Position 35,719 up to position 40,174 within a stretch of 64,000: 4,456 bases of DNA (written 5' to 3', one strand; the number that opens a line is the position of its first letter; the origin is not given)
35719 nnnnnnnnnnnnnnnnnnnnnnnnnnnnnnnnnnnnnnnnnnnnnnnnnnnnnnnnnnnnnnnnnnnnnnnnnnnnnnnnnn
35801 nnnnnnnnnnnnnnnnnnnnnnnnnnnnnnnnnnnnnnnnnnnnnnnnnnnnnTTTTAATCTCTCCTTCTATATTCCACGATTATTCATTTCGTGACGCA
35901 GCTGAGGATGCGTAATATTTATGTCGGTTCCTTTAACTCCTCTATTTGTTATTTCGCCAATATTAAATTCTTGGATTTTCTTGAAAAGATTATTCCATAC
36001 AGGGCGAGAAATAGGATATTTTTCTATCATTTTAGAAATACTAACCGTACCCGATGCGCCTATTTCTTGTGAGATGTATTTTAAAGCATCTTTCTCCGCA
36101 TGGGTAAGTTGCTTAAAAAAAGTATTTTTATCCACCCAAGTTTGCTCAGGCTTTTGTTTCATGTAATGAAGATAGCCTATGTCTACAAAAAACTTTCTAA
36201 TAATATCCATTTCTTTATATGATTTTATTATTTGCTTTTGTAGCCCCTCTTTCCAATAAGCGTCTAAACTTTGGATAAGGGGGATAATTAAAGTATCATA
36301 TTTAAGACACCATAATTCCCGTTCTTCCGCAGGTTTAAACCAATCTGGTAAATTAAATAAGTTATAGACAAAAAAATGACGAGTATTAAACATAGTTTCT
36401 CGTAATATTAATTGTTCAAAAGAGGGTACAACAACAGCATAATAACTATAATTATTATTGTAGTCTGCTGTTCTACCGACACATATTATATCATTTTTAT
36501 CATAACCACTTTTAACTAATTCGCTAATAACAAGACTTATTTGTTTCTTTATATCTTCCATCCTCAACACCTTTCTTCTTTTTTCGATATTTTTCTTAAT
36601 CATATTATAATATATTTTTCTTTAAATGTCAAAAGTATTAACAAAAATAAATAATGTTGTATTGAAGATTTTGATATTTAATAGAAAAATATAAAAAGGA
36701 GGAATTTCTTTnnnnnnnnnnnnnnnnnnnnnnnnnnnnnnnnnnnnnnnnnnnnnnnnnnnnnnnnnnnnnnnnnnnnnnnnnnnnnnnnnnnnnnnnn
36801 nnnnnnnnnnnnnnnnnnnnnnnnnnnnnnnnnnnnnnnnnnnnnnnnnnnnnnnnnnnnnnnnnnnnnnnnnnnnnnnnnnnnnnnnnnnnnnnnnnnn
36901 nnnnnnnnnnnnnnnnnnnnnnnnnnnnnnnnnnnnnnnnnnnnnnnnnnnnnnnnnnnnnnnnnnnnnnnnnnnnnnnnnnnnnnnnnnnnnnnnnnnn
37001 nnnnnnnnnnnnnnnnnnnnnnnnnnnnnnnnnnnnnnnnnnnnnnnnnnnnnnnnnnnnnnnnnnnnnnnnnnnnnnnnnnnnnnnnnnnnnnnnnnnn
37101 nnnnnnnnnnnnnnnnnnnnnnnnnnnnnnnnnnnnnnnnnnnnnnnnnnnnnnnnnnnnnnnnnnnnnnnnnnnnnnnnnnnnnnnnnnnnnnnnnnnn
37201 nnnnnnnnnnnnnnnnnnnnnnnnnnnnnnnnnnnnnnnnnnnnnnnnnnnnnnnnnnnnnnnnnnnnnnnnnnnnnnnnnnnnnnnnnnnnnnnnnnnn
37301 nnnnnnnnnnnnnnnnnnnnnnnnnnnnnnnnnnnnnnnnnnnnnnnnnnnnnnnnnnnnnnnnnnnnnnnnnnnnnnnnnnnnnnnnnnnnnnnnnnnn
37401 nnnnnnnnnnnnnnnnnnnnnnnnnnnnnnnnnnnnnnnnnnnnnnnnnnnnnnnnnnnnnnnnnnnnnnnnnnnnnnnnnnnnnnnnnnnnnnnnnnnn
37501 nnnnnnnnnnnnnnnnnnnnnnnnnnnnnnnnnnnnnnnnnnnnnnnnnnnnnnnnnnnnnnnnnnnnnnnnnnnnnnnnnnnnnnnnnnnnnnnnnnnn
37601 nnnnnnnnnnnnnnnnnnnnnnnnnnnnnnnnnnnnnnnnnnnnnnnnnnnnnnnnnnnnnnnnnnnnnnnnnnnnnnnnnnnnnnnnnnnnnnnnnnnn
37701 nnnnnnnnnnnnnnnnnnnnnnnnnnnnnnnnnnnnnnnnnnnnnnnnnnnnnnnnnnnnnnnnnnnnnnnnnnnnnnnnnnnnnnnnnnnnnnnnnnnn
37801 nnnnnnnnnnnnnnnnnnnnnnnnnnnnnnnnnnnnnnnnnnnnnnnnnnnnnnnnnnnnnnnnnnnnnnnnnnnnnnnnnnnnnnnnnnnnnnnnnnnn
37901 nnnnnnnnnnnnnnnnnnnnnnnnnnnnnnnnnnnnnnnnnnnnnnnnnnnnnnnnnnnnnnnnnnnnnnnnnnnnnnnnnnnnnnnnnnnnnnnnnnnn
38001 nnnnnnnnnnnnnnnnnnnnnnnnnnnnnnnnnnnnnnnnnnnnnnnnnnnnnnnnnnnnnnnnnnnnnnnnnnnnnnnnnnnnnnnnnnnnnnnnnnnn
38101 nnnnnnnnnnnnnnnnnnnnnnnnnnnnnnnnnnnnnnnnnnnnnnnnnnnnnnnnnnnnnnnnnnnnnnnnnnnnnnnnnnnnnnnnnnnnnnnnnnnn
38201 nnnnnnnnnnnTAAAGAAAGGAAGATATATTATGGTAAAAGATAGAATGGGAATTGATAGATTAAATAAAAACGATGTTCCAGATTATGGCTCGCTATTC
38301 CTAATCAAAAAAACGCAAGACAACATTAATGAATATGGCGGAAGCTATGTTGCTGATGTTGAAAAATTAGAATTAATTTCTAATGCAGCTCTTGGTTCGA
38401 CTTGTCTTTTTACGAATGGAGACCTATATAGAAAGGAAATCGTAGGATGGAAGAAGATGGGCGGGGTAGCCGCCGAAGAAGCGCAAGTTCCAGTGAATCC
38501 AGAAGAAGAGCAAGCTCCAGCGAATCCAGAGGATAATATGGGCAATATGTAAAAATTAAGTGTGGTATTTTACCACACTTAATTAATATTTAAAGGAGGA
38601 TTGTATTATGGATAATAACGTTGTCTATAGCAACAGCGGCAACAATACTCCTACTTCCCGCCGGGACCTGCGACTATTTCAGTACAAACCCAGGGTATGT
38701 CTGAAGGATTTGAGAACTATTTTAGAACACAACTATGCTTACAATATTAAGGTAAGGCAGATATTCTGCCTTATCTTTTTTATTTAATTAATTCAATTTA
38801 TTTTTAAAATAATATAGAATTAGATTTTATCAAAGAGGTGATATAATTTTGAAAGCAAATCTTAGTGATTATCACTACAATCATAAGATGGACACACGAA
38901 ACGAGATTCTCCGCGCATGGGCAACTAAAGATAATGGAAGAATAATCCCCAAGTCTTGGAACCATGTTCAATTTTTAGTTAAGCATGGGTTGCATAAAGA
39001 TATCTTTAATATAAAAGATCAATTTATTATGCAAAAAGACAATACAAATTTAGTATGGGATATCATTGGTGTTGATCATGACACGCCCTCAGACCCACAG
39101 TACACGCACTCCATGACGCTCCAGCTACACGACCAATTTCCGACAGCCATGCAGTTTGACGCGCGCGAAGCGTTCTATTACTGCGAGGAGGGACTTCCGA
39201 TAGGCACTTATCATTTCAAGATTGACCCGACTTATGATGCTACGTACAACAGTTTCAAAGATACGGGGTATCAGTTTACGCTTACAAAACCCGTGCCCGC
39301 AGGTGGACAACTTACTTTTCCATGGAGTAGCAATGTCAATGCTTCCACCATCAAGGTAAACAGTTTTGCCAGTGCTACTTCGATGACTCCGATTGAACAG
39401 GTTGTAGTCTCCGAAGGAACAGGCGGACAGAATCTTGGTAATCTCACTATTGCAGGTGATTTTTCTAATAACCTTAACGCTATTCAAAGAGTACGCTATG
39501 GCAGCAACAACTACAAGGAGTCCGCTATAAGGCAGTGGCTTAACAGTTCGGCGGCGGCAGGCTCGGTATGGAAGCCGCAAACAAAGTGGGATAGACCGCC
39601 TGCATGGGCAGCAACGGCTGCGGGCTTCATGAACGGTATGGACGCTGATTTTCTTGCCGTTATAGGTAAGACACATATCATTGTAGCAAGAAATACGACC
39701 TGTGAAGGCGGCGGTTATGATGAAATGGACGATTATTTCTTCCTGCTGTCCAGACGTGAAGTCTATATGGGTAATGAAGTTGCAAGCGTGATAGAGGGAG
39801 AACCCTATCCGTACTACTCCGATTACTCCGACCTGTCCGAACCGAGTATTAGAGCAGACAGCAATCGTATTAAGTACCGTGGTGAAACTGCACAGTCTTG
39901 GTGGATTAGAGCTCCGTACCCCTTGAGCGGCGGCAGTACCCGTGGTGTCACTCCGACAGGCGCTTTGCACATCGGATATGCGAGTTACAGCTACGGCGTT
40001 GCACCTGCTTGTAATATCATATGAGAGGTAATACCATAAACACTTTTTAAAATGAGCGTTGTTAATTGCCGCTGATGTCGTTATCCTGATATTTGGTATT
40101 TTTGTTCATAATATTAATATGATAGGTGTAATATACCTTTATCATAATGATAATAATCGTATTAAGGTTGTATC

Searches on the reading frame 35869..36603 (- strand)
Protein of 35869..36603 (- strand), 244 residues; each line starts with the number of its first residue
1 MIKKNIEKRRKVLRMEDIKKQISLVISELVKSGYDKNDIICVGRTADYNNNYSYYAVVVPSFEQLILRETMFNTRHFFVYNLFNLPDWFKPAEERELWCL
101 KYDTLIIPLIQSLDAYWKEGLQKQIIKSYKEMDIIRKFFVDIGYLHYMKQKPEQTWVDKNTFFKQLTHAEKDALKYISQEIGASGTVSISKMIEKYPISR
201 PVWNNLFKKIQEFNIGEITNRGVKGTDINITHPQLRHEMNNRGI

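Call 3: search_protein_families(library=pfam, proteins=[window:35869-36603:-], max_evalue=0.01)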
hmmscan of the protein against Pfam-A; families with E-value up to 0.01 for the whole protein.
window:35869-36603:- (244 aa): 0 families

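Call 4: search_protein_families(library=ncbifam, proteins=[window:35869-36603:-], max_evalue=0.01)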
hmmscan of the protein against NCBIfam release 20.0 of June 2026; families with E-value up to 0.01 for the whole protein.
window:35869-36603:- (244 aa): 2 families
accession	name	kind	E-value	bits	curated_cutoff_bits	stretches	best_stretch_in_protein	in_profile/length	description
NF003170.0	PRK04158.1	equivalog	1.2e-05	24.8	255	1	163-241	177-256/259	GTP-sensing pleiotropic transcriptional regulator CodY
TIGR02787.1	codY_Gpos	equivalog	0.0045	16.2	267.2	1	165-237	176-249/251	GTP-sensing pleiotropic transcriptional regulator CodY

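Call 77: find_homologous_proteins(query=window:35869-36561:-, max_evalue=0.001)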
Query window:35869-36561:- (230 aa): 14 proteins with E <= 0.001 among 129 candidates.
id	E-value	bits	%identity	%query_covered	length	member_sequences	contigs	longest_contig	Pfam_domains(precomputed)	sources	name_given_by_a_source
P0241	9.6e-151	518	97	100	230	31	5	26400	-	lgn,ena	-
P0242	3.1e-130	451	86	100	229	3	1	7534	-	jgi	jgi:hypothetical protein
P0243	1.2e-112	393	73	100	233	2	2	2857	-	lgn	-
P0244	2.4e-99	350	86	79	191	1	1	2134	-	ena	-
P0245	3.3e-89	317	59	100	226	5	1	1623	-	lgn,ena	-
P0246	1.3e-75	272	72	71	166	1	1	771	-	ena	-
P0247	1.3e-67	246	50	98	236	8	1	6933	-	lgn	-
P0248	3.8e-67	244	47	97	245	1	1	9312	-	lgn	-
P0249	6.4e-52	195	43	100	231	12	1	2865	-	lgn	-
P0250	5.7e-49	185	42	96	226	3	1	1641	-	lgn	-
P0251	4.2e-48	182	41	97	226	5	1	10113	-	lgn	-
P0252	5.3e-48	182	43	96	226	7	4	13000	-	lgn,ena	-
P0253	3.1e-45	173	43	93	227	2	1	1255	-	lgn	-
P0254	4.1e-32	130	56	48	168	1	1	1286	-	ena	-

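Call 87: predict_structure(alignment_id=A2)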
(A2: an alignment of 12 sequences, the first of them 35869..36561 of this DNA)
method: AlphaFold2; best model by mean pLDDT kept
length: 230 residues; sequences in the alignment: 12
mean_pLDDT: 84.9   pTM: 0.55
mean pLDDT of the five models: 84.9, 84.4, 81.7, 79.2, 78.0
residues with pLDDT >= 90: 78; 70-90: 135; 50-70: 12; < 50: 5
segments of 3 or more residues with pLDDT < 50: 136-140
pLDDT, mean of each block of 10 residues (from residue 1): 79 82 87 85 83 68 86 90 87 90 86 82 86 58 81 95 93 90 92 93 87 89 84
secondary structure, 60 per line:
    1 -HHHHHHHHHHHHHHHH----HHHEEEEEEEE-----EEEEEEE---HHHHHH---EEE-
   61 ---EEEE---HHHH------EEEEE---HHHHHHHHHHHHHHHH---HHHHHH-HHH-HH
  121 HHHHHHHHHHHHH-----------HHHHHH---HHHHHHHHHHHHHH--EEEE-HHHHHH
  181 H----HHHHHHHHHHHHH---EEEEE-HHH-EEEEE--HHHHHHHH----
elements in order: H2-17 E25-32 E38-44 H48-53 E57-59 E64-67 H71-74 E81-85 H89-104 H108-113 H119-133 H145-150 H154-167 E170-173 H175-181 H186-198 E202-206 E212-216 H219-226

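Call 89: fold_search(model_id=the predicted structure, library=pdb)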
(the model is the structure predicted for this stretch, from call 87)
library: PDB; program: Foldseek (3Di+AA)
matches with E <= 10: 1212; with E <= 0.001: 13
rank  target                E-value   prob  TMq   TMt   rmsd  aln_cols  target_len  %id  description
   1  9a6f_A                9.5e-05  1.00  0.36  0.32   4.6       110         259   21  Integrative model of CODY-YPPF by crosslinking MS and deep learning (released 2024-09-18)
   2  8c7u_A                1.4e-04  1.00  0.32  0.28  14.2       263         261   11  Transcriptional pleiotropic repressor CodY from Enterococcus faecalis in complex with Leu and a 30-bp DNA fragment enc (released 2023-06-28)
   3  5loe_A                2.2e-04  1.00  0.36  0.33   5.5       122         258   22  Structure of full length Cody from Bacillus subtilis in complex with Ile (released 2017-01-11)
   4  2b0l_A                2.7e-04  1.00  0.33  0.74   4.7        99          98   24  C-terminal DNA binding domain of transcriptional pleiotropic repressor CodY. (released 2006-02-21)
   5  5lnh_A                4.7e-04  1.00  0.36  0.33   5.5       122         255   22  Structure of full length Unliganded CodY from Bacillus subtilis (released 2017-01-11)
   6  8c7o_A                4.7e-04  1.00  0.36  0.32   5.9       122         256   22  Unliganded transcriptional pleiotropic repressor CodY from Staphylococcus aureus (released 2023-06-28)
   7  2b0l_B                5.6e-04  1.00  0.33  0.76   2.1        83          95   26  C-terminal DNA binding domain of transcriptional pleiotropic repressor CodY. (released 2006-02-21)
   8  8c7t_B                6.0e-04  1.00  0.33  0.29   6.5       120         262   18  Unliganded transcriptional pleiotropic repressor CodY from Enterococcus faecalis (released 2023-06-28)
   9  8c7u_C                8.1e-04  1.00  0.32  0.29  12.8       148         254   17  Transcriptional pleiotropic repressor CodY from Enterococcus faecalis in complex with Leu and a 30-bp DNA fragment enc (released 2023-06-28)
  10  5ey0_B                8.6e-04  1.00  0.35  0.32   4.9       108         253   22  Crystal structure of CodY from Staphylococcus aureus with GTP and Ile (released 2016-09-14)
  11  5ey2_C                8.6e-04  1.00  0.37  0.37   5.4       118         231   19  Crystal structure of CodY from Bacillus cereus (released 2016-09-14)
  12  5ey2_D                9.7e-04  1.00  0.37  0.37   4.9       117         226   20  Crystal structure of CodY from Bacillus cereus (released 2016-09-14)
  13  5ey0_A                9.7e-04  1.00  0.35  0.32   5.4       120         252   22  Crystal structure of CodY from Staphylococcus aureus with GTP and Ile (released 2016-09-14)
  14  5loo_A                1.2e-03  1.00  0.36  0.33   5.6       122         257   22  Structure of full length unliganded CodY from Bacillus subtilis (released 2017-01-11)
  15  8c7t_A                1.6e-03  1.00  0.37  0.34   5.3       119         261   18  Unliganded transcriptional pleiotropic repressor CodY from Enterococcus faecalis (released 2023-06-28)
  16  2b0l_C                4.5e-03  1.00  0.33  0.77   2.0        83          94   26  C-terminal DNA binding domain of transcriptional pleiotropic repressor CodY. (released 2006-02-21)
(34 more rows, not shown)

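Call 91: search_protein_families(library=phrogs, proteins=[window:35869-36561:-], max_evalue=0.001)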
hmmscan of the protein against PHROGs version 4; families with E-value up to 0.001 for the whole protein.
window:35869-36561:- (230 aa): 0 families

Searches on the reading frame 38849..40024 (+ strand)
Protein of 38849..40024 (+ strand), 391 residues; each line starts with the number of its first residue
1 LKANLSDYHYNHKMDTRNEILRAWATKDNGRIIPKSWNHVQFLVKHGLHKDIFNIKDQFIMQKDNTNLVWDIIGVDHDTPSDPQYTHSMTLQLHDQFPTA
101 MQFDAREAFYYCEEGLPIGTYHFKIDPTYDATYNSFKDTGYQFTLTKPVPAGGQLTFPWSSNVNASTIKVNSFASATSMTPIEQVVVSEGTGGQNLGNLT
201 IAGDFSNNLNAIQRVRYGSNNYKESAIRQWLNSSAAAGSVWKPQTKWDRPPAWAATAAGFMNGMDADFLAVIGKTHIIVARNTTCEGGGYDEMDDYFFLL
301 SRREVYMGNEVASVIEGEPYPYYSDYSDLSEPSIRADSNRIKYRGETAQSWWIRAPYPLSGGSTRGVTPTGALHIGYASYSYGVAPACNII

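Call 91: search_protein_families(library=phrogs, proteins=[window:38849-40024:+], max_evalue=0.001)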
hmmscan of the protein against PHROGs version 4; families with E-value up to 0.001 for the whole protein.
window:38849-40024:+ (391 aa): 3 families
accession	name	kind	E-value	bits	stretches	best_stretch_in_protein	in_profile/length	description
phrog_19280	-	unknown function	2.2e-56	192.7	1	36-390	262-622/623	-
phrog_10993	-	head and packaging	3.9e-26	93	1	210-390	47-240/556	Hoc-like head decoration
phrog_24060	-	unknown function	2.3e-09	36.3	1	213-390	65-250/1438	-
